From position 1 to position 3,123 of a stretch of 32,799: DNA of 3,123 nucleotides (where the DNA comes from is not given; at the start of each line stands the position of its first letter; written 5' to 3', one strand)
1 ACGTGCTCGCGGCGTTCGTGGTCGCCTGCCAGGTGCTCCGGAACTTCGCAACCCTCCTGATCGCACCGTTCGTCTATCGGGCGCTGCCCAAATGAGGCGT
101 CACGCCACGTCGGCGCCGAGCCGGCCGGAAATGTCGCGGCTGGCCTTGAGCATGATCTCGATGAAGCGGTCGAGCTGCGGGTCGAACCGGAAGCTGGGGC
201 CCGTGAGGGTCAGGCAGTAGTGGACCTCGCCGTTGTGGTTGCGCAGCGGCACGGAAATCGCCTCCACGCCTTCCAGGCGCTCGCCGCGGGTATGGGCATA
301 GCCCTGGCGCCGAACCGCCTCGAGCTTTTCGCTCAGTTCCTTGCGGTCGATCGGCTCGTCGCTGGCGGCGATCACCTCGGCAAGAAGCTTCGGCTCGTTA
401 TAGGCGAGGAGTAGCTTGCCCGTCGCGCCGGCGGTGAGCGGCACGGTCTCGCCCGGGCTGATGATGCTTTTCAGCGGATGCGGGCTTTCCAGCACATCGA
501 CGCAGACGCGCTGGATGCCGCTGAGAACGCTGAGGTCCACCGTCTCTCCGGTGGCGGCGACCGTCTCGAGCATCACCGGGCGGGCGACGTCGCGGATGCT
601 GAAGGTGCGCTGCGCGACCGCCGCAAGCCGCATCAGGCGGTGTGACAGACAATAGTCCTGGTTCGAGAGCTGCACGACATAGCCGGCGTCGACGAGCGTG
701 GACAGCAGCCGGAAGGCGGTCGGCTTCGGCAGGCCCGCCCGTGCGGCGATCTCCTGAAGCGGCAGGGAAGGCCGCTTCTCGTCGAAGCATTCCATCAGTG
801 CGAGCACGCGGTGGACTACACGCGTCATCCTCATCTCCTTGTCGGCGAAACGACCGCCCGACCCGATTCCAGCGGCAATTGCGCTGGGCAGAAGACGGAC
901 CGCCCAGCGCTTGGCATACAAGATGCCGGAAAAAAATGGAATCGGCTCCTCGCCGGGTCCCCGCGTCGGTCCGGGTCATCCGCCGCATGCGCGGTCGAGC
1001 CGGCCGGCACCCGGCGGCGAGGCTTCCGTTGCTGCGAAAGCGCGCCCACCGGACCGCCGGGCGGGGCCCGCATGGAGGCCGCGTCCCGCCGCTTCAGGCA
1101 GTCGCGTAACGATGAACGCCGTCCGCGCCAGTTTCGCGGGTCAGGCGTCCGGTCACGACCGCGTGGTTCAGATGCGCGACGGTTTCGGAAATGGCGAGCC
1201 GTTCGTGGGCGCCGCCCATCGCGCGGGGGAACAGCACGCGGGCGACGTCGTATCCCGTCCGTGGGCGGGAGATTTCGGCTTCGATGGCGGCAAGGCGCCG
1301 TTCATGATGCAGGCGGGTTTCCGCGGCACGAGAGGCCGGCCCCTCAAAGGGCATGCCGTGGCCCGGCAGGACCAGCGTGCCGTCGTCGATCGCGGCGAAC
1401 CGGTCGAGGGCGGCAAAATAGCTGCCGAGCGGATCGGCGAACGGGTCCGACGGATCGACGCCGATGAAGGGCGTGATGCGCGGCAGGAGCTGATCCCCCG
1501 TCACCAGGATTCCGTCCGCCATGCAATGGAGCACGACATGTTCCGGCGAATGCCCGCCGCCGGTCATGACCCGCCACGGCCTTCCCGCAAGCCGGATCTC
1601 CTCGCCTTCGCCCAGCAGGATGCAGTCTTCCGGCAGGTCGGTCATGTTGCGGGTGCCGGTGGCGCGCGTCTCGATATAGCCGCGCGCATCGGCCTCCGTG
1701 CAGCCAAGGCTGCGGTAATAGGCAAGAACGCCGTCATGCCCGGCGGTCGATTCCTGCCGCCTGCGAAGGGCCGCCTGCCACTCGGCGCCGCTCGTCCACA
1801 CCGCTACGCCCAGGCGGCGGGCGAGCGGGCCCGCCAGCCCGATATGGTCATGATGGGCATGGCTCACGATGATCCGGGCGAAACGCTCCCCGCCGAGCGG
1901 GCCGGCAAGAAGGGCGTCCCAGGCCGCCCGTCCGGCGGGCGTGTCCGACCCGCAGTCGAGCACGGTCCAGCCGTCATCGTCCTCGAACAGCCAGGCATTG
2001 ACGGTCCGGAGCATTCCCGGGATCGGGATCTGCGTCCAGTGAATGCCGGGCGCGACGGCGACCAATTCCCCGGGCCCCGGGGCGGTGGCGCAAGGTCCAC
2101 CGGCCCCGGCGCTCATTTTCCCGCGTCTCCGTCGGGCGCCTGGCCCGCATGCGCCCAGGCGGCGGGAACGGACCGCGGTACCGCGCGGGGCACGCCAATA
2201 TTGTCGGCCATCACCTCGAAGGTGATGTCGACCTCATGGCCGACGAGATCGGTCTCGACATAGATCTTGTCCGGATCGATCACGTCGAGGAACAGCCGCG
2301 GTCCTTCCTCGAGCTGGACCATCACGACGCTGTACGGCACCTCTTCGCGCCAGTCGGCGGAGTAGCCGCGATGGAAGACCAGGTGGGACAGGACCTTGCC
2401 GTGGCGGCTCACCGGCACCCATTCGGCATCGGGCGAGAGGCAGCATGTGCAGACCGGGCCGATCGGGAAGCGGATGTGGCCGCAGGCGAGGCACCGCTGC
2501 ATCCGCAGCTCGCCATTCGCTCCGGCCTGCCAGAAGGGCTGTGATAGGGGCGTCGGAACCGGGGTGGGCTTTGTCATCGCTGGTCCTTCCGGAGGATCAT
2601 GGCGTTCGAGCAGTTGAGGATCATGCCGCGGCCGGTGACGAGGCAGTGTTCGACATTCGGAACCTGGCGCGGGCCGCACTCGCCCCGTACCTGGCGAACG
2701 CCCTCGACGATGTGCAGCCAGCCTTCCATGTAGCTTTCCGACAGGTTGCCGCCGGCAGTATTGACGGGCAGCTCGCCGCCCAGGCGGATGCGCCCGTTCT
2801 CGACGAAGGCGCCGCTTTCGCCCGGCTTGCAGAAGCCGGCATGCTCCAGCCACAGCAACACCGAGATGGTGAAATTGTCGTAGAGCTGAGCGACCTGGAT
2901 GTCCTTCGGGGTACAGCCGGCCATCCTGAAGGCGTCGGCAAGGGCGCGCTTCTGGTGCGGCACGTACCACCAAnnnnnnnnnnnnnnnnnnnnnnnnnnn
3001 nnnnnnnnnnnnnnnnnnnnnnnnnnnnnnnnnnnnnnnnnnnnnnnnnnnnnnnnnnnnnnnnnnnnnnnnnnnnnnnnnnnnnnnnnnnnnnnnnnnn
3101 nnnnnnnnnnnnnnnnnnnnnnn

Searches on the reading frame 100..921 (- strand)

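Call 10: search_protein_families(library=pfam, proteins=[window:100-921:-])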
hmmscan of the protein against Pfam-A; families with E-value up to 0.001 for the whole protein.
window:100-921:- (273 aa): 5 families
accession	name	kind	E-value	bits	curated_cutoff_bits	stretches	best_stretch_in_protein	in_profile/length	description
PF01614.24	IclR_C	-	5e-31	108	24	1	107-265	7-173/174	Bacterial transcriptional regulator IclR C-terminal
PF09339.16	HTH_IclR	-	1.9e-18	66.4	22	1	36-85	2-51/52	IclR helix-turn-helix domain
PF12802.13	MarR_2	-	3.8e-06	27.4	27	1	32-86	3-54/61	MarR family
PF13412.12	HTH_24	-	0.00038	20.4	21.9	0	49-82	14-47/48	Winged helix-turn-helix DNA-binding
PF25213.1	HVO_A0261_N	-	0.0007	19.9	35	0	32-92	7-63/86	HVO_A0261 N-terminal domain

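Call 48: search_protein_families(library=ncbifam, proteins=[window:100-921:-], max_evalue=0.00001)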
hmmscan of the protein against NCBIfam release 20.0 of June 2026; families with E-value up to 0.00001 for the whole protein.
window:100-921:- (273 aa): 8 families
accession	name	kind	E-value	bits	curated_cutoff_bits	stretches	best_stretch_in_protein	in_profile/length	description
TIGR02431.1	pcaR_pcaU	subfamily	2e-37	128.9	284.75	1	36-265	8-245/248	beta-ketoadipate pathway transcriptional regulators, PcaR/PcaU/PobR family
NF045644.1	TransRegBhcR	equivalog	9.2e-31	107.1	350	1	28-270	17-267/267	HTH-type transcriptional regulator BhcR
NF011671.1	PRK15090.1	equivalog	3.7e-25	88.6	275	1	34-269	11-254/256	DNA-binding transcriptional regulator KdgR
NF008601.2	PRK11569.1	equivalog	5.5e-17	61.8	380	1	36-267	29-271/276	glyoxylate bypass operon transcriptional repressor IclR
NF007342.0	PRK09834.1-4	equivalog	6.3e-16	58.2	251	1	32-229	10-216/263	DNA-binding transcriptional regulator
NF007548.0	PRK10163.1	equivalog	3.4e-15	55.9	406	1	33-270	21-267/271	HTH-type transcriptional repressor AllR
NF007339.0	PRK09834.1-1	equivalog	1.8e-07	30.7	299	1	34-227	21-224/271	DNA-binding transcriptional regulator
NF007341.0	PRK09834.1-3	equivalog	6.6e-07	28.7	269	1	53-238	28-226/274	DNA-binding transcriptional regulator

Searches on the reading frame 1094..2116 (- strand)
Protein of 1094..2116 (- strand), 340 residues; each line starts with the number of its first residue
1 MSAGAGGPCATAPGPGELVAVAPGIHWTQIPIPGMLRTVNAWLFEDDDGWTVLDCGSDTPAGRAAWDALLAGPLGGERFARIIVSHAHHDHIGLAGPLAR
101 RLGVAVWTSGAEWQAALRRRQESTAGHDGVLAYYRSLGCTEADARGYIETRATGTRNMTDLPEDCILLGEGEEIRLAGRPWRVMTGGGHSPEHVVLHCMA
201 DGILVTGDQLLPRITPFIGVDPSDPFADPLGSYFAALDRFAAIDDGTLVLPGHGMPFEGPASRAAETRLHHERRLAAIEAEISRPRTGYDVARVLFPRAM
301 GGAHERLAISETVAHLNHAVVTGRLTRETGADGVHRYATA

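Call 8: search_protein_families(library=pfam, proteins=[window:1094-2116:-])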
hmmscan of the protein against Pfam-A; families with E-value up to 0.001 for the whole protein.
window:1094-2116:- (340 aa): 2 families
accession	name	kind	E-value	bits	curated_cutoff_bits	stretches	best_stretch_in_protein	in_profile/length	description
PF00753.33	Lactamase_B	-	7.1e-29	101.6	22.7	1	37-253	4-196/196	Metallo-beta-lactamase superfamily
PF21221.3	B_lactamase-like_C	-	1.3e-07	31.6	27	1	283-325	4-46/46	Metallo-beta-lactamase-like, C-terminal domain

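Call 48: search_protein_families(library=ncbifam, proteins=[window:1094-2116:-], max_evalue=0.00001)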
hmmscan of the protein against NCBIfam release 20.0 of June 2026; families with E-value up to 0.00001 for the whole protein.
window:1094-2116:- (340 aa): 2 families
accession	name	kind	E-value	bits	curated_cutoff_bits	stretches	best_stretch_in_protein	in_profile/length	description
NF053820.1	MBLfold_Strvi7410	exception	2.4e-31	109.4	525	1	24-335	8-339/343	Strvi_7410 family MBL fold metallo-hydrolase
TIGR03413.1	GSH_gloB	equivalog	2e-07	30.6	200.8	0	160-211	78-129/248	hydroxyacylglutathione hydrolase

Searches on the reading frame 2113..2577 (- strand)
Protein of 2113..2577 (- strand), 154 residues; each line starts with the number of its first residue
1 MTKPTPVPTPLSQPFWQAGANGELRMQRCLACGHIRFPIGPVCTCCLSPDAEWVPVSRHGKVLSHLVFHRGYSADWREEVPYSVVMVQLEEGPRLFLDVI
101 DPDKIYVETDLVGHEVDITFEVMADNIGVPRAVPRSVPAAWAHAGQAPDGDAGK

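Call 48: search_protein_families(library=ncbifam, proteins=[window:2113-2577:-], max_evalue=0.00001)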
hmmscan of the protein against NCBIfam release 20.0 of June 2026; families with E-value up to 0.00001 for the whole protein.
window:2113-2577:- (154 aa): 1 family
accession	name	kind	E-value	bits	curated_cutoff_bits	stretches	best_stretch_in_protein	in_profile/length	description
NF053627.1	BnzsclthlBbsAGT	equivalog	6.1e-09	36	250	1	19-124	31-129/145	benzoylsuccinyl-CoA thiolase subunit BbsA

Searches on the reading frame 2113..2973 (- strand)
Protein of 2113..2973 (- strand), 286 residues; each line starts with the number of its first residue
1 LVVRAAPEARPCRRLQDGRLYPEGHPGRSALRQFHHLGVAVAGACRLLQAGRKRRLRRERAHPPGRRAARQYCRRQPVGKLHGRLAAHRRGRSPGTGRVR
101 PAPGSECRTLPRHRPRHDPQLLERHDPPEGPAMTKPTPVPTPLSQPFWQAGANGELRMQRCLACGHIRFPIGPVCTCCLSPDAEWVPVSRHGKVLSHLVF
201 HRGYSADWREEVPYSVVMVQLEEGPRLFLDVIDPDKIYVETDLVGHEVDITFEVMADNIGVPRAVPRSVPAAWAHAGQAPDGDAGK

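Call 10: search_protein_families(library=pfam, proteins=[window:2113-2973:-])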
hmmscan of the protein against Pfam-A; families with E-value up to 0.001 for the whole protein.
window:2113-2973:- (286 aa): 2 families
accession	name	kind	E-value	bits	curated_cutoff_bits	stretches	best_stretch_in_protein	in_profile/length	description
PF01796.24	OB_ChsH2_C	-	2.1e-10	40.8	27.1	1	185-252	1-64/65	ChsH2, C-terminal OB-fold domain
PF12172.15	zf-ChsH2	-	5.6e-09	36.1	23.2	1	148-182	1-35/37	ChsH2, rubredoxin-like zinc ribbon domain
